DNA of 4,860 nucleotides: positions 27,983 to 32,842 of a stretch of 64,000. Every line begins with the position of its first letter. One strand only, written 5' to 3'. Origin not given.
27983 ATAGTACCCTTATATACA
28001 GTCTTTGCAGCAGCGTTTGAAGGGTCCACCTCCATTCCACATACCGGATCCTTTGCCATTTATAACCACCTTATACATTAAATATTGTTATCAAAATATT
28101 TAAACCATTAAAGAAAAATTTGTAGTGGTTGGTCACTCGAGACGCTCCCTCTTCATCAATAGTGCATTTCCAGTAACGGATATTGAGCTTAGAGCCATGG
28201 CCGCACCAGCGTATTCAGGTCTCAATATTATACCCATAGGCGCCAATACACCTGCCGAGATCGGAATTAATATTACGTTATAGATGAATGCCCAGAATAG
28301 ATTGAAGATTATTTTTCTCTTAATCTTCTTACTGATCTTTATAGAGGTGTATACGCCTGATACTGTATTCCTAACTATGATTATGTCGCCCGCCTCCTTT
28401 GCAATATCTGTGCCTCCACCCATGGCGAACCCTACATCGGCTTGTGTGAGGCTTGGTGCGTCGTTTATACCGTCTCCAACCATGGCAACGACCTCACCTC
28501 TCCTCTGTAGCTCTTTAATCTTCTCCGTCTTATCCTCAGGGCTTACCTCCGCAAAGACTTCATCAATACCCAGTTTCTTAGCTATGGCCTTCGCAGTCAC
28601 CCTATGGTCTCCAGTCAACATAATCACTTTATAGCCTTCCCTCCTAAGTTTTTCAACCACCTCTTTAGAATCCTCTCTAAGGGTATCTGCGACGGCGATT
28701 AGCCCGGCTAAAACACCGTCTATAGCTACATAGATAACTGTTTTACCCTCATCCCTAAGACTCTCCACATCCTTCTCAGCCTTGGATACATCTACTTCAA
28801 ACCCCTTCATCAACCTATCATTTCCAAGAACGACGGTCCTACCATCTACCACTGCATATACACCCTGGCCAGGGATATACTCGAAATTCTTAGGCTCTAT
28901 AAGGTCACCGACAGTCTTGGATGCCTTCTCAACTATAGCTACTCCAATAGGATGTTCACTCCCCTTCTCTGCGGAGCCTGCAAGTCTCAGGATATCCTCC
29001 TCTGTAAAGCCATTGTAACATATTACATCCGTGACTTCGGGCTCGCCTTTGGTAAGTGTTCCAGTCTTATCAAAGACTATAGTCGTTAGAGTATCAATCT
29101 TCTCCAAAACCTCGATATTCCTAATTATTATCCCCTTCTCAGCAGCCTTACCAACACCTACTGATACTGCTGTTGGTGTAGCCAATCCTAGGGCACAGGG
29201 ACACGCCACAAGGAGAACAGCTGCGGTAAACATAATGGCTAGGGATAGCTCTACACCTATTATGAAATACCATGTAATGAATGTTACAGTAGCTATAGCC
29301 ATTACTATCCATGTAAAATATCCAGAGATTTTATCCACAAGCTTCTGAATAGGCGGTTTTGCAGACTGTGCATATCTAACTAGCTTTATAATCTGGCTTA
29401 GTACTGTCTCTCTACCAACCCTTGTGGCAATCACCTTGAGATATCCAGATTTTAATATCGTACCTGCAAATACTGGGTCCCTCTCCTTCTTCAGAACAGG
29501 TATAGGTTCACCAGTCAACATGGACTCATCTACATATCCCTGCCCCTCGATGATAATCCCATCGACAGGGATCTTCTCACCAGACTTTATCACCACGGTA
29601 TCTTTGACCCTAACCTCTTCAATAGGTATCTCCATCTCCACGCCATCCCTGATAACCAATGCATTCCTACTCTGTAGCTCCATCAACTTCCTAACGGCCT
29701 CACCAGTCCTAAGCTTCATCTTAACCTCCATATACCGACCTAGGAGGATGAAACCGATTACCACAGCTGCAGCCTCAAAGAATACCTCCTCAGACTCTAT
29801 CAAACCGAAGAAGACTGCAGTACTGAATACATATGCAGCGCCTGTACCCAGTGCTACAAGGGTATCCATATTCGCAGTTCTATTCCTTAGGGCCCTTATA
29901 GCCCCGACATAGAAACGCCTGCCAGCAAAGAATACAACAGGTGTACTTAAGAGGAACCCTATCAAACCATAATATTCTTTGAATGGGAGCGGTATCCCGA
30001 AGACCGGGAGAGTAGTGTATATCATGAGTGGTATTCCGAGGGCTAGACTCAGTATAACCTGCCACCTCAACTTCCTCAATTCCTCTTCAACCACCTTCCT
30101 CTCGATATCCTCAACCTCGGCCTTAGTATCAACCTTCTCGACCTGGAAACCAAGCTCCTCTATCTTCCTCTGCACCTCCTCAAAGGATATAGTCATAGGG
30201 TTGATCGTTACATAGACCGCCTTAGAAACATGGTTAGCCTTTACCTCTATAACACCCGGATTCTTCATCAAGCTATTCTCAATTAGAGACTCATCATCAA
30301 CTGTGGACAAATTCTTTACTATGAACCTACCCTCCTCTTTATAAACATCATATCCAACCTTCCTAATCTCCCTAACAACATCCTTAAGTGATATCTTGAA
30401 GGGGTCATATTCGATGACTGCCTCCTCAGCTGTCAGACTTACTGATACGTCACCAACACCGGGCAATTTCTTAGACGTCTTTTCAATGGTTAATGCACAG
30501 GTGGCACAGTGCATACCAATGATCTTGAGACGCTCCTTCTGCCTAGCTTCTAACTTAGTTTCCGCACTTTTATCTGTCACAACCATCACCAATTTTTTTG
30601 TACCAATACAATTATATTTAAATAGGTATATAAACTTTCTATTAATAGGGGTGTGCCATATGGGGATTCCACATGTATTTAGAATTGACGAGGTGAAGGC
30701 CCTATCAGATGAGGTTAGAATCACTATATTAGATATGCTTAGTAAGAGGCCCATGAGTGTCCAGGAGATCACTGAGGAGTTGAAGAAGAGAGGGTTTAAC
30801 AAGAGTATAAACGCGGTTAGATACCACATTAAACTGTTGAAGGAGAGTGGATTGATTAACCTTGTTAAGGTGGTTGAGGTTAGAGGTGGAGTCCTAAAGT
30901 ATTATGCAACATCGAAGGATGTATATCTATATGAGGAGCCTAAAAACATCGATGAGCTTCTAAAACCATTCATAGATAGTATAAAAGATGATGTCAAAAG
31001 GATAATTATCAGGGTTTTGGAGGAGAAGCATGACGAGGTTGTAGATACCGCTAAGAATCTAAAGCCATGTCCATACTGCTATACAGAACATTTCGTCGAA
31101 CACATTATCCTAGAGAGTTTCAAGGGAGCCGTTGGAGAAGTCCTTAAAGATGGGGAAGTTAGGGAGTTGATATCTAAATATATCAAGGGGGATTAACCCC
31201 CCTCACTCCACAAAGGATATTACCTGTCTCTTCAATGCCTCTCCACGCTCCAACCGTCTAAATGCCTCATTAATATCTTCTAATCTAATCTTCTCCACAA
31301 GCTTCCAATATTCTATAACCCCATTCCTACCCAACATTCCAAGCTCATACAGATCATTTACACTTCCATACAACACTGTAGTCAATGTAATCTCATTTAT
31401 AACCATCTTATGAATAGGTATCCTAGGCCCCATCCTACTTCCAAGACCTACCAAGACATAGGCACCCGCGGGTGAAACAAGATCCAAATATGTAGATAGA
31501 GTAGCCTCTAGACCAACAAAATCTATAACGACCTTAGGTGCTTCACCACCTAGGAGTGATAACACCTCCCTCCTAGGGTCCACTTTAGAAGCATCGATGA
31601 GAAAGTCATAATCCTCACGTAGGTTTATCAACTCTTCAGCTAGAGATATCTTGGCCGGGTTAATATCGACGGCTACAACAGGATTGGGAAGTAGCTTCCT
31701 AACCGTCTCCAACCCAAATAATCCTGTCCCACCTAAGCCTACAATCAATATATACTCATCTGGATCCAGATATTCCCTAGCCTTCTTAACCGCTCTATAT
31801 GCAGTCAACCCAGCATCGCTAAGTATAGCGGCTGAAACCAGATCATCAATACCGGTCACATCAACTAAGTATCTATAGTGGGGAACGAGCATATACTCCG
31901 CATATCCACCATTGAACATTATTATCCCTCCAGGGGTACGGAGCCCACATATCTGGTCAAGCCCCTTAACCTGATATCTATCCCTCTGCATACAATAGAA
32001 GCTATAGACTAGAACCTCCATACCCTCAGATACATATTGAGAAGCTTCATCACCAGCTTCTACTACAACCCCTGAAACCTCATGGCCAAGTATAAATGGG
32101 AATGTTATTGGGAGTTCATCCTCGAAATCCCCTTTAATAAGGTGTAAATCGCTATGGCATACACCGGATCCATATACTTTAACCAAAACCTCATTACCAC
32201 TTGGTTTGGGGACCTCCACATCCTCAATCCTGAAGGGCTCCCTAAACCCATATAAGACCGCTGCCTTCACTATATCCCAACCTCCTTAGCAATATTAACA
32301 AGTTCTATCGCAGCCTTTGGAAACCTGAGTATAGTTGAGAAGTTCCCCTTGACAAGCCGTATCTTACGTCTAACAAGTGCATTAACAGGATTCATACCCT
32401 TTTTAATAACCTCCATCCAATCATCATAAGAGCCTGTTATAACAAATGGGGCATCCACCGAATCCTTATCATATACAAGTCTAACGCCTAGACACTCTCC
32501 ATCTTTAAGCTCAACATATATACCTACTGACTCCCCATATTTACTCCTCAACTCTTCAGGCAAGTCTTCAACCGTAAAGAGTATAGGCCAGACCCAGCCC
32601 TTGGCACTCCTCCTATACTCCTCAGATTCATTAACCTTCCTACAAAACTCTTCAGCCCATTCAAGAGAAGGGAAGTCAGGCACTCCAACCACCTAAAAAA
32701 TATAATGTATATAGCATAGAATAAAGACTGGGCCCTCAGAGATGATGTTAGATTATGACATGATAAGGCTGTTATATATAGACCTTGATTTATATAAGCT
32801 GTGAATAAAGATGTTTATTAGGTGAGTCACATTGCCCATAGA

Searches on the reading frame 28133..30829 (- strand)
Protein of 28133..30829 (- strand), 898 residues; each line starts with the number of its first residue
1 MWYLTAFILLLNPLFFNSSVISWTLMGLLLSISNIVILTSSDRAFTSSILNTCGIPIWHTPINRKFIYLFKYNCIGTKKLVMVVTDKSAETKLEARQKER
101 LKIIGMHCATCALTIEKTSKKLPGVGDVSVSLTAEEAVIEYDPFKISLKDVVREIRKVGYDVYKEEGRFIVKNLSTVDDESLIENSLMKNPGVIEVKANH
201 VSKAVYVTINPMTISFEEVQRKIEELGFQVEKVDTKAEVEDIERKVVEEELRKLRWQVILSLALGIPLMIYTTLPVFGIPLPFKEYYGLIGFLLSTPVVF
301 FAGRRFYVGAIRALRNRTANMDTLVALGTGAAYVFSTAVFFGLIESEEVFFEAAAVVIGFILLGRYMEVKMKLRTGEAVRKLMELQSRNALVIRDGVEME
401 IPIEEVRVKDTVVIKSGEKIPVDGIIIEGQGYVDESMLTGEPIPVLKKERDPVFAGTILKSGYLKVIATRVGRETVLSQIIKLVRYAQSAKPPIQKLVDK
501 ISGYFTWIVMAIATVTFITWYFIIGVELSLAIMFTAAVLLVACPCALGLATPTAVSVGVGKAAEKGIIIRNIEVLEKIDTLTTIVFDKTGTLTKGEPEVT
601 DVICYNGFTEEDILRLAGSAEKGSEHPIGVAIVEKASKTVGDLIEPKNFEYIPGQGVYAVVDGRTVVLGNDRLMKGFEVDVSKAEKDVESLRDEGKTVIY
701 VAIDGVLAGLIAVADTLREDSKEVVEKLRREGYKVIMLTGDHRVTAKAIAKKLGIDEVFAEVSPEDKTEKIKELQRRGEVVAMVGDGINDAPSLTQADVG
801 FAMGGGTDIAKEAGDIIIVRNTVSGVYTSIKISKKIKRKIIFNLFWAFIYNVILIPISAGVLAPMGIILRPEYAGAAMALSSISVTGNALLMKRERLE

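Call 16: search_protein_families(library=pfam, proteins=[window:28133-30829:-], max_evalue=0.001)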
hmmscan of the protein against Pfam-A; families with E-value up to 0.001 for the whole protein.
window:28133-30829:- (898 aa): 7 families
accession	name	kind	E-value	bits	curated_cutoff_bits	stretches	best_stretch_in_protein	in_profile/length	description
PF00122.25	E1-E2_ATPase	-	2.1e-61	207.1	28.1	1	384-565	1-181/181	E1-E2 ATPase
PF00702.32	Hydrolase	-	3.5e-43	148.7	26.4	1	582-798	2-191/191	haloacid dehalogenase-like hydrolase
PF00403.32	HMA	-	9.5e-22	77.6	24.8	1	101-161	2-62/62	Heavy-metal-associated domain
PF08282.18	Hydrolase_3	-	6.8e-10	39.5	20.9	1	772-828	197-253/255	haloacid dehalogenase-like hydrolase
PF12710.13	HAD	-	8.8e-07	30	27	1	716-794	85-188/189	haloacid dehalogenase-like hydrolase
PF13419.12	HAD_2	-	0.0001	22.9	23.8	1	718-801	81-175/178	Haloacid dehalogenase-like hydrolase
PF13344.12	Hydrolase_6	-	0.00044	20.7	27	0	703-753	5-51/101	Haloacid dehalogenase-like hydrolase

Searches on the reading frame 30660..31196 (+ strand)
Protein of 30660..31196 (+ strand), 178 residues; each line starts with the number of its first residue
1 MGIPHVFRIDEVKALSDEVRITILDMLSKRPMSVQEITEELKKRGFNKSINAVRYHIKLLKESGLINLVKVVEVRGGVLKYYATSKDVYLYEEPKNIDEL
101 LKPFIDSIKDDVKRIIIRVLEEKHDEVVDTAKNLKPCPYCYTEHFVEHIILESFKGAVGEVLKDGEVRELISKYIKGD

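Call 97: search_protein_families(library=pfam, proteins=[window:30660-31196:+], max_evalue=0.01)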
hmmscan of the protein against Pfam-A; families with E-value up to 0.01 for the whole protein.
window:30660-31196:+ (178 aa): 7 families
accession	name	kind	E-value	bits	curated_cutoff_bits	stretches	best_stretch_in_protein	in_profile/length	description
PF12840.13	HTH_20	-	6e-12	45.8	27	1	15-69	1-51/51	Helix-turn-helix domain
PF08461.16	HTH_12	-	2.1e-10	40.8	21.4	1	21-67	1-49/66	Ribonuclease R winged-helix domain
PF01022.26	HTH_5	-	6.7e-08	32.7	22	1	17-67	1-46/47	Bacterial regulatory protein, arsR family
PF21982.2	RecX_HTH1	-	0.00031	21.1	26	1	24-48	6-30/40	RecX, first three-helix domain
PF01475.25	FUR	-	0.0018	18.8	23.1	1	20-84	10-74/121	Ferric uptake regulator family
PF03551.20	PadR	-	0.0033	17.8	27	1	23-84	1-65/75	Transcriptional regulator PadR-like family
PF08279.18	HTH_11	-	0.0054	17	25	0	21-77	3-53/55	HTH domain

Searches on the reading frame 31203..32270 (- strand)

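Call 16: search_protein_families(library=pfam, proteins=[window:31203-32270:-], max_evalue=0.001)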
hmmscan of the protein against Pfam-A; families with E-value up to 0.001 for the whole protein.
window:31203-32270:- (355 aa): 3 families
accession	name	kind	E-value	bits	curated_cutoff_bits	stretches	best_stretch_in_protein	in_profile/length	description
PF08240.17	ADH_N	-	3.5e-21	75.8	23.5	1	26-133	3-98/104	Alcohol dehydrogenase GroES-like domain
PF00107.32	ADH_zinc_N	-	2.9e-16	60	31.8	1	197-309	16-122/129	Zinc-binding dehydrogenase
PF13602.12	ADH_zinc_N_2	-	0.00017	23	27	1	237-345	16-128/134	Zinc-binding dehydrogenase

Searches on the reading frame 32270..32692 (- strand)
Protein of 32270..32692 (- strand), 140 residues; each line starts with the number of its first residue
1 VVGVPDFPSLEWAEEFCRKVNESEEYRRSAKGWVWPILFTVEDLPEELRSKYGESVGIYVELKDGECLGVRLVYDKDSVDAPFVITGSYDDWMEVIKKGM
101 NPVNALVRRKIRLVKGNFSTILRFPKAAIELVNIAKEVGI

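Call 16: search_protein_families(library=pfam, proteins=[window:32270-32692:-], max_evalue=0.001)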
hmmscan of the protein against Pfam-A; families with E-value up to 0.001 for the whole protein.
window:32270-32692:- (140 aa): 1 family
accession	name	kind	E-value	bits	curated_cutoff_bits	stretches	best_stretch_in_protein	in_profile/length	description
PF02036.22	SCP2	-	3.7e-05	24.4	21.3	1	15-124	3-96/101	SCP-2 sterol transfer family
